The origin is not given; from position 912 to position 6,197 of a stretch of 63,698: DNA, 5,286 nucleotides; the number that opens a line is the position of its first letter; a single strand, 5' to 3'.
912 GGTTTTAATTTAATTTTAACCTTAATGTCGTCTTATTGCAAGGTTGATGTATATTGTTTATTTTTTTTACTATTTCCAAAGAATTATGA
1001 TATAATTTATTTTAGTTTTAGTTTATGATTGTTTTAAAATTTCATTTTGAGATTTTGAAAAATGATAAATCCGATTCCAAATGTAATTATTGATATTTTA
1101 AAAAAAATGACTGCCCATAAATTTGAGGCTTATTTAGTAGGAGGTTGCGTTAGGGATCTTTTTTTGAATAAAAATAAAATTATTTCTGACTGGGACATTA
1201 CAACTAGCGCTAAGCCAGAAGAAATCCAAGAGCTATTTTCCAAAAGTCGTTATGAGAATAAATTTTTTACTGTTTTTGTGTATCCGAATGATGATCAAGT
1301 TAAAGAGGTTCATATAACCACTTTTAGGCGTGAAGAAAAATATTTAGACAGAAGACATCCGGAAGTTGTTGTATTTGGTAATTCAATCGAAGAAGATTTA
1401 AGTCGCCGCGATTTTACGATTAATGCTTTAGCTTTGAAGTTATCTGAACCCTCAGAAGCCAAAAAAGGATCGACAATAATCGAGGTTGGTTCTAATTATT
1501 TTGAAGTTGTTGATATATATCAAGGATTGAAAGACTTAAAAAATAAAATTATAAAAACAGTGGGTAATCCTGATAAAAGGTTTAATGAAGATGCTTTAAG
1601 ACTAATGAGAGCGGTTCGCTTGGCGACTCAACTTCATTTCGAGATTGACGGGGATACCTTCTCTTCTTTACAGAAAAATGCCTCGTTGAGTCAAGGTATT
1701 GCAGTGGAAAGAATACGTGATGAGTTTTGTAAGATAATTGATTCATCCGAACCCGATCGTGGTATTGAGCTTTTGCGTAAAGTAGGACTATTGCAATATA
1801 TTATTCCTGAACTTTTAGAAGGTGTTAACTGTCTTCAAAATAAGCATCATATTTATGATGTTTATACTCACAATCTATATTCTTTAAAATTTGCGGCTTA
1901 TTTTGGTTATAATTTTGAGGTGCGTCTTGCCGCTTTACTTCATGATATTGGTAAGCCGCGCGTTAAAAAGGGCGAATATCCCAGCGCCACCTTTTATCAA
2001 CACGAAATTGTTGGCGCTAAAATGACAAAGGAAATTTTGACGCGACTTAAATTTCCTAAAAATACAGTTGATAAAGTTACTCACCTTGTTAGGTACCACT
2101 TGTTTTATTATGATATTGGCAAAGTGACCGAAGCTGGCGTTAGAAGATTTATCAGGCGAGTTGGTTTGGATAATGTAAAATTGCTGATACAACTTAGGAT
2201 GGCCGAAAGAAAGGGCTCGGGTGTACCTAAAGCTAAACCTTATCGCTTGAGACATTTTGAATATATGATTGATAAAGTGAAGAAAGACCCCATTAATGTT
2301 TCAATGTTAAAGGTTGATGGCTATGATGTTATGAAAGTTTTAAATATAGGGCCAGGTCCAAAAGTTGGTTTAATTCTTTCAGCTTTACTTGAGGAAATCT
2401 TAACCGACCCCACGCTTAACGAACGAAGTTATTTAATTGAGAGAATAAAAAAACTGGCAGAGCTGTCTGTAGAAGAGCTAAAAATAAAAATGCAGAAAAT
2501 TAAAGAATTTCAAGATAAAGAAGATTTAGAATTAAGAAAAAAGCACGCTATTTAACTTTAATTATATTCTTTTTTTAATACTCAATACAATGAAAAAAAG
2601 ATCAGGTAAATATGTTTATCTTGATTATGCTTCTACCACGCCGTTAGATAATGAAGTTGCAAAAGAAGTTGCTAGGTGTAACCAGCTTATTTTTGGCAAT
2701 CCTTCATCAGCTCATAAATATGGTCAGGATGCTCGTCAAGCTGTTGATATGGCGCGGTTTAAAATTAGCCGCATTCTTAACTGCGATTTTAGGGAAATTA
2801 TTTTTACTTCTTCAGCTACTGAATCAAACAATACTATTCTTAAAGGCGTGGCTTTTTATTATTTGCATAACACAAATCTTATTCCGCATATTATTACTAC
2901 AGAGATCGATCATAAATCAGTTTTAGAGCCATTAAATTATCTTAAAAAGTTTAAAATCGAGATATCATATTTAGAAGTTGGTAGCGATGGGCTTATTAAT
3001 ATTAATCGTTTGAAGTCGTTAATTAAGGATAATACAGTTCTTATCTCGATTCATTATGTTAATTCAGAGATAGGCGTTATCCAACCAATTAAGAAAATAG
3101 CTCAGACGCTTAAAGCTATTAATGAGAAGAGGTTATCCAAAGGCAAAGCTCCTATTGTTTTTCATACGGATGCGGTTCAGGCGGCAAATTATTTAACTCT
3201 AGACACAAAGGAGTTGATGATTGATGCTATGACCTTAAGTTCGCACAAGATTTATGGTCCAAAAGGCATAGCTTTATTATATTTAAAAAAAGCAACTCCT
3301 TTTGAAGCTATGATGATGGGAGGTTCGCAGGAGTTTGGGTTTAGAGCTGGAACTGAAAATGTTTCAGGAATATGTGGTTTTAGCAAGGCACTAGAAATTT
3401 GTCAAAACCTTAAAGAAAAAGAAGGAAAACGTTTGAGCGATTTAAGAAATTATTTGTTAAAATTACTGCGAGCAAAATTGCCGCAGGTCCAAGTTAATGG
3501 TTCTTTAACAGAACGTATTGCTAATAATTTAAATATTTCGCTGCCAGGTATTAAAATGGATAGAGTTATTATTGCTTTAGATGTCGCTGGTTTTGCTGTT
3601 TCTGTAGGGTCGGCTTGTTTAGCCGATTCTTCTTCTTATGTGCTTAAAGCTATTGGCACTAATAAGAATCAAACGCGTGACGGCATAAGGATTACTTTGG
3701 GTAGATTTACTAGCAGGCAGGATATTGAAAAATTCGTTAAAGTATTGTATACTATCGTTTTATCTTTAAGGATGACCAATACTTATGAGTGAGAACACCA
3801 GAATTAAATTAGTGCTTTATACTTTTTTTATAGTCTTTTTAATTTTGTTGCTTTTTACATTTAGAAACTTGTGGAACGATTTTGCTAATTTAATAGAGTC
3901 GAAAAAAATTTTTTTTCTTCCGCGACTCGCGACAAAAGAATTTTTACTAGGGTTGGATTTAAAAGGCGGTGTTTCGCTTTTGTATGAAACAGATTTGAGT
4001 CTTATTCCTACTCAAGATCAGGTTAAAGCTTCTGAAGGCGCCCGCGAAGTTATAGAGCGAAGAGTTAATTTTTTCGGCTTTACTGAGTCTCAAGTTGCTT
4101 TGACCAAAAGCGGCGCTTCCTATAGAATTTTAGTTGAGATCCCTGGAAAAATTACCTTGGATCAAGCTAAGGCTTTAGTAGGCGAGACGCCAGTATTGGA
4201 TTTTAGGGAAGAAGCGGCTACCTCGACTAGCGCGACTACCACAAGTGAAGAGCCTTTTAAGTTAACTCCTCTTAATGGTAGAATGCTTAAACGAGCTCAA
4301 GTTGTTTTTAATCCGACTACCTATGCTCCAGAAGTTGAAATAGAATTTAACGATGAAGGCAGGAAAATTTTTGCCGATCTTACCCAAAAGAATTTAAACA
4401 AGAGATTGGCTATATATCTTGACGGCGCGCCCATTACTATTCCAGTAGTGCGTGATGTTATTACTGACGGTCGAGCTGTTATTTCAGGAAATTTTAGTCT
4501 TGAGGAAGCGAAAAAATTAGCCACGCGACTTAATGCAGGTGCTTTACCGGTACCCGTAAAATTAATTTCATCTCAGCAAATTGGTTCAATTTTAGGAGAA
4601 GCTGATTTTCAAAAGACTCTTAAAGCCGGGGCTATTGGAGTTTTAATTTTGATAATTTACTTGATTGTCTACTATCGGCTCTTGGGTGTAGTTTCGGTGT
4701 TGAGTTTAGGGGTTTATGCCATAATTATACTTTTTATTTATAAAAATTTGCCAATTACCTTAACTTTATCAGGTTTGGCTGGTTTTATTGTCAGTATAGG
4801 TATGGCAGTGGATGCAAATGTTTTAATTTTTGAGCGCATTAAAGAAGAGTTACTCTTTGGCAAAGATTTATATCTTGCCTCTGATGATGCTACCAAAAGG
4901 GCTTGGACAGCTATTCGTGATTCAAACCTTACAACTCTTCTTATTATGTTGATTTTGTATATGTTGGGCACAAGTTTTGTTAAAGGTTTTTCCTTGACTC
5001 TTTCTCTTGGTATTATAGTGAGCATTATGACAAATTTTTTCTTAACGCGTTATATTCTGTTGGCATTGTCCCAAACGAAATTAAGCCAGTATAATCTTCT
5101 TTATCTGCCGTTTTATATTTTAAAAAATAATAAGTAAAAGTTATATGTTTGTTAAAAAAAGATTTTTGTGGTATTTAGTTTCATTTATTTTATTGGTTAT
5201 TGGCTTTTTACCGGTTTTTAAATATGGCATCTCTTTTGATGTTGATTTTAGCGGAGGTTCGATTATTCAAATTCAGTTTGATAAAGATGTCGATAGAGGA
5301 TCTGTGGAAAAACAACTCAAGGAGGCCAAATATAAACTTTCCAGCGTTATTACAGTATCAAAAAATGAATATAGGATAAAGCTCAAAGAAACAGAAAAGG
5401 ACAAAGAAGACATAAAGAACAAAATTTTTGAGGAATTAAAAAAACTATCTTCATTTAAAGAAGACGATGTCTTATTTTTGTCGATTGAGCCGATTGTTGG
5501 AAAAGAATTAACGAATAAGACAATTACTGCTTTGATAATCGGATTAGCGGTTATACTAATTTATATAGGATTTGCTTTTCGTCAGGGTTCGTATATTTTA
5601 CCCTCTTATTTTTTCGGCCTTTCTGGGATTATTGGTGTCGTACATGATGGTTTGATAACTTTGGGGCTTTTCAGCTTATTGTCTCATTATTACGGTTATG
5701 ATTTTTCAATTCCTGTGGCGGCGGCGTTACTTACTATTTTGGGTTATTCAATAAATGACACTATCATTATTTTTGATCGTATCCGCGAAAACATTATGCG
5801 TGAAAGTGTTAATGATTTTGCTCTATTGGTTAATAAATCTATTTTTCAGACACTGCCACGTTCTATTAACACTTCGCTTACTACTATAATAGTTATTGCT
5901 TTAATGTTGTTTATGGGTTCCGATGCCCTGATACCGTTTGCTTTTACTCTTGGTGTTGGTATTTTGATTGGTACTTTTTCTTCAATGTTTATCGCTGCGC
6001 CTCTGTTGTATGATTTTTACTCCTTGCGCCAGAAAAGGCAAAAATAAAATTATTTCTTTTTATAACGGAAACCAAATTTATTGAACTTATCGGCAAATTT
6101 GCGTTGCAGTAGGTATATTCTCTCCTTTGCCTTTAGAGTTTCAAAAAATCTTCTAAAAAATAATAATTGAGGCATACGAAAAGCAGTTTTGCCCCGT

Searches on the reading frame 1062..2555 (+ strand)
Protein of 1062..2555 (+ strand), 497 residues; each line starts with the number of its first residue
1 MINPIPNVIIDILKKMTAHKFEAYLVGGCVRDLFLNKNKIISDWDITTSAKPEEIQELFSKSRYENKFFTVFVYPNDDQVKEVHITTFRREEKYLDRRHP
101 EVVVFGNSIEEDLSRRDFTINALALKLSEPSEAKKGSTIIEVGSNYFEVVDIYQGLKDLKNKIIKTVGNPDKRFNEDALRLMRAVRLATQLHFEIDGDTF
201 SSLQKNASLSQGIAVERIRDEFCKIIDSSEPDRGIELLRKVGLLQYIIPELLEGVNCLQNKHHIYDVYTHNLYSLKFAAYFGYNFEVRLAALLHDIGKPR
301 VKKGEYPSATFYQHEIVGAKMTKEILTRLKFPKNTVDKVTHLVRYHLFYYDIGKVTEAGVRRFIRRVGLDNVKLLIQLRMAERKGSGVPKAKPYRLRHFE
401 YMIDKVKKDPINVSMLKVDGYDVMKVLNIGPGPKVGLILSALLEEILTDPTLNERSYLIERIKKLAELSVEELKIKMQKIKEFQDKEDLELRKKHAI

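Call 66: search_protein_families(library=pfam, proteins=[window:1062-2555:+], max_evalue=0.00001)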
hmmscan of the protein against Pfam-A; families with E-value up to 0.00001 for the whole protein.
window:1062-2555:+ (497 aa): 4 families
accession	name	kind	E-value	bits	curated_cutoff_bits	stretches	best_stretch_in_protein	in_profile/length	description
PF01743.26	PolyA_pol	-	7.8e-32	110.7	23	1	23-164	1-125/126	Poly A polymerase head domain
PF12627.12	PolyA_pol_RNAbd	-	3.9e-17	62.2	22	1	193-251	2-60/64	Probable RNA and SrmB- binding site of polymerase A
PF01966.28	HD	-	8.2e-12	45.9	22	1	267-352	1-91/116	HD domain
PF13735.12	tRNA_NucTran2_2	-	1.6e-07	31.9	27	1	321-460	23-147/149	tRNA nucleotidyltransferase domain 2 putative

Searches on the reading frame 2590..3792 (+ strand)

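Call 66: search_protein_families(library=pfam, proteins=[window:2590-3792:+], max_evalue=0.00001)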
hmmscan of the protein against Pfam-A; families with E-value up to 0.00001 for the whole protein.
window:2590-3792:+ (400 aa): 1 family
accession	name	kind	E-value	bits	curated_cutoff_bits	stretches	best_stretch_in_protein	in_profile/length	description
PF00266.25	Aminotran_5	-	3.1e-64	217.7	21.5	1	9-382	1-371/371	Aminotransferase class-V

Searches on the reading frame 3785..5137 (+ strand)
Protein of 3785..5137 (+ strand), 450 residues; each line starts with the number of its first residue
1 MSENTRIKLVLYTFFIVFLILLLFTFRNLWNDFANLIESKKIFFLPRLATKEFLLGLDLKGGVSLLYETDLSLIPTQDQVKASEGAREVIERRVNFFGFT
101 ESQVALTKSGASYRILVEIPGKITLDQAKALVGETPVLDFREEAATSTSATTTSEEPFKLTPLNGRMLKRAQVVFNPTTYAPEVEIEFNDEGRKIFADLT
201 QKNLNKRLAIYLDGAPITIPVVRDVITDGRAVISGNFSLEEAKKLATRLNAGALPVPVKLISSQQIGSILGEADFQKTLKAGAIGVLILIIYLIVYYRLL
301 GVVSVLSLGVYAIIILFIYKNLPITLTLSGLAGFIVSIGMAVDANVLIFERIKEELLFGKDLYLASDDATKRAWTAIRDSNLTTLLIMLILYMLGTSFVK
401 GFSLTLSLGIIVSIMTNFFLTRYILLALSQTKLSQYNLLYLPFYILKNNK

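Call 66: search_protein_families(library=pfam, proteins=[window:3785-5137:+], max_evalue=0.00001)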
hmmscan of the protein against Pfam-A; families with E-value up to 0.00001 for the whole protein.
window:3785-5137:+ (450 aa): 4 families
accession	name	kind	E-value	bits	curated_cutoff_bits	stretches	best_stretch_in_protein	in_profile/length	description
PF22599.2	SecDF_P1_head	-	2.7e-28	98.6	27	1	162-256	20-114/114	SecDF, P1 head subdomain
PF02355.23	SecD_SecF_C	-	1.8e-14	54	20.5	1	259-429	14-187/189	Protein export membrane protein SecD/SecF, C-terminal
PF21760.3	SecD_1st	-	8.3e-09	35.2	27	1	85-143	3-58/60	Protein translocase subunit SecDF, P1 domain, N-terminal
PF03176.21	MMPL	-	3e-06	26.8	20.5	1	284-421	151-295/333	MMPL family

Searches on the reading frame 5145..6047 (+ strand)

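Call 66: search_protein_families(library=pfam, proteins=[window:5145-6047:+], max_evalue=0.00001)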
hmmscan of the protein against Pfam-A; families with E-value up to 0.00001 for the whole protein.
window:5145-6047:+ (300 aa): 1 family
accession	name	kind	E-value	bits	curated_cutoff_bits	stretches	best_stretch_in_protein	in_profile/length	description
PF02355.23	SecD_SecF_C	-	1.7e-46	158.5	20.5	1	109-291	16-186/189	Protein export membrane protein SecD/SecF, C-terminal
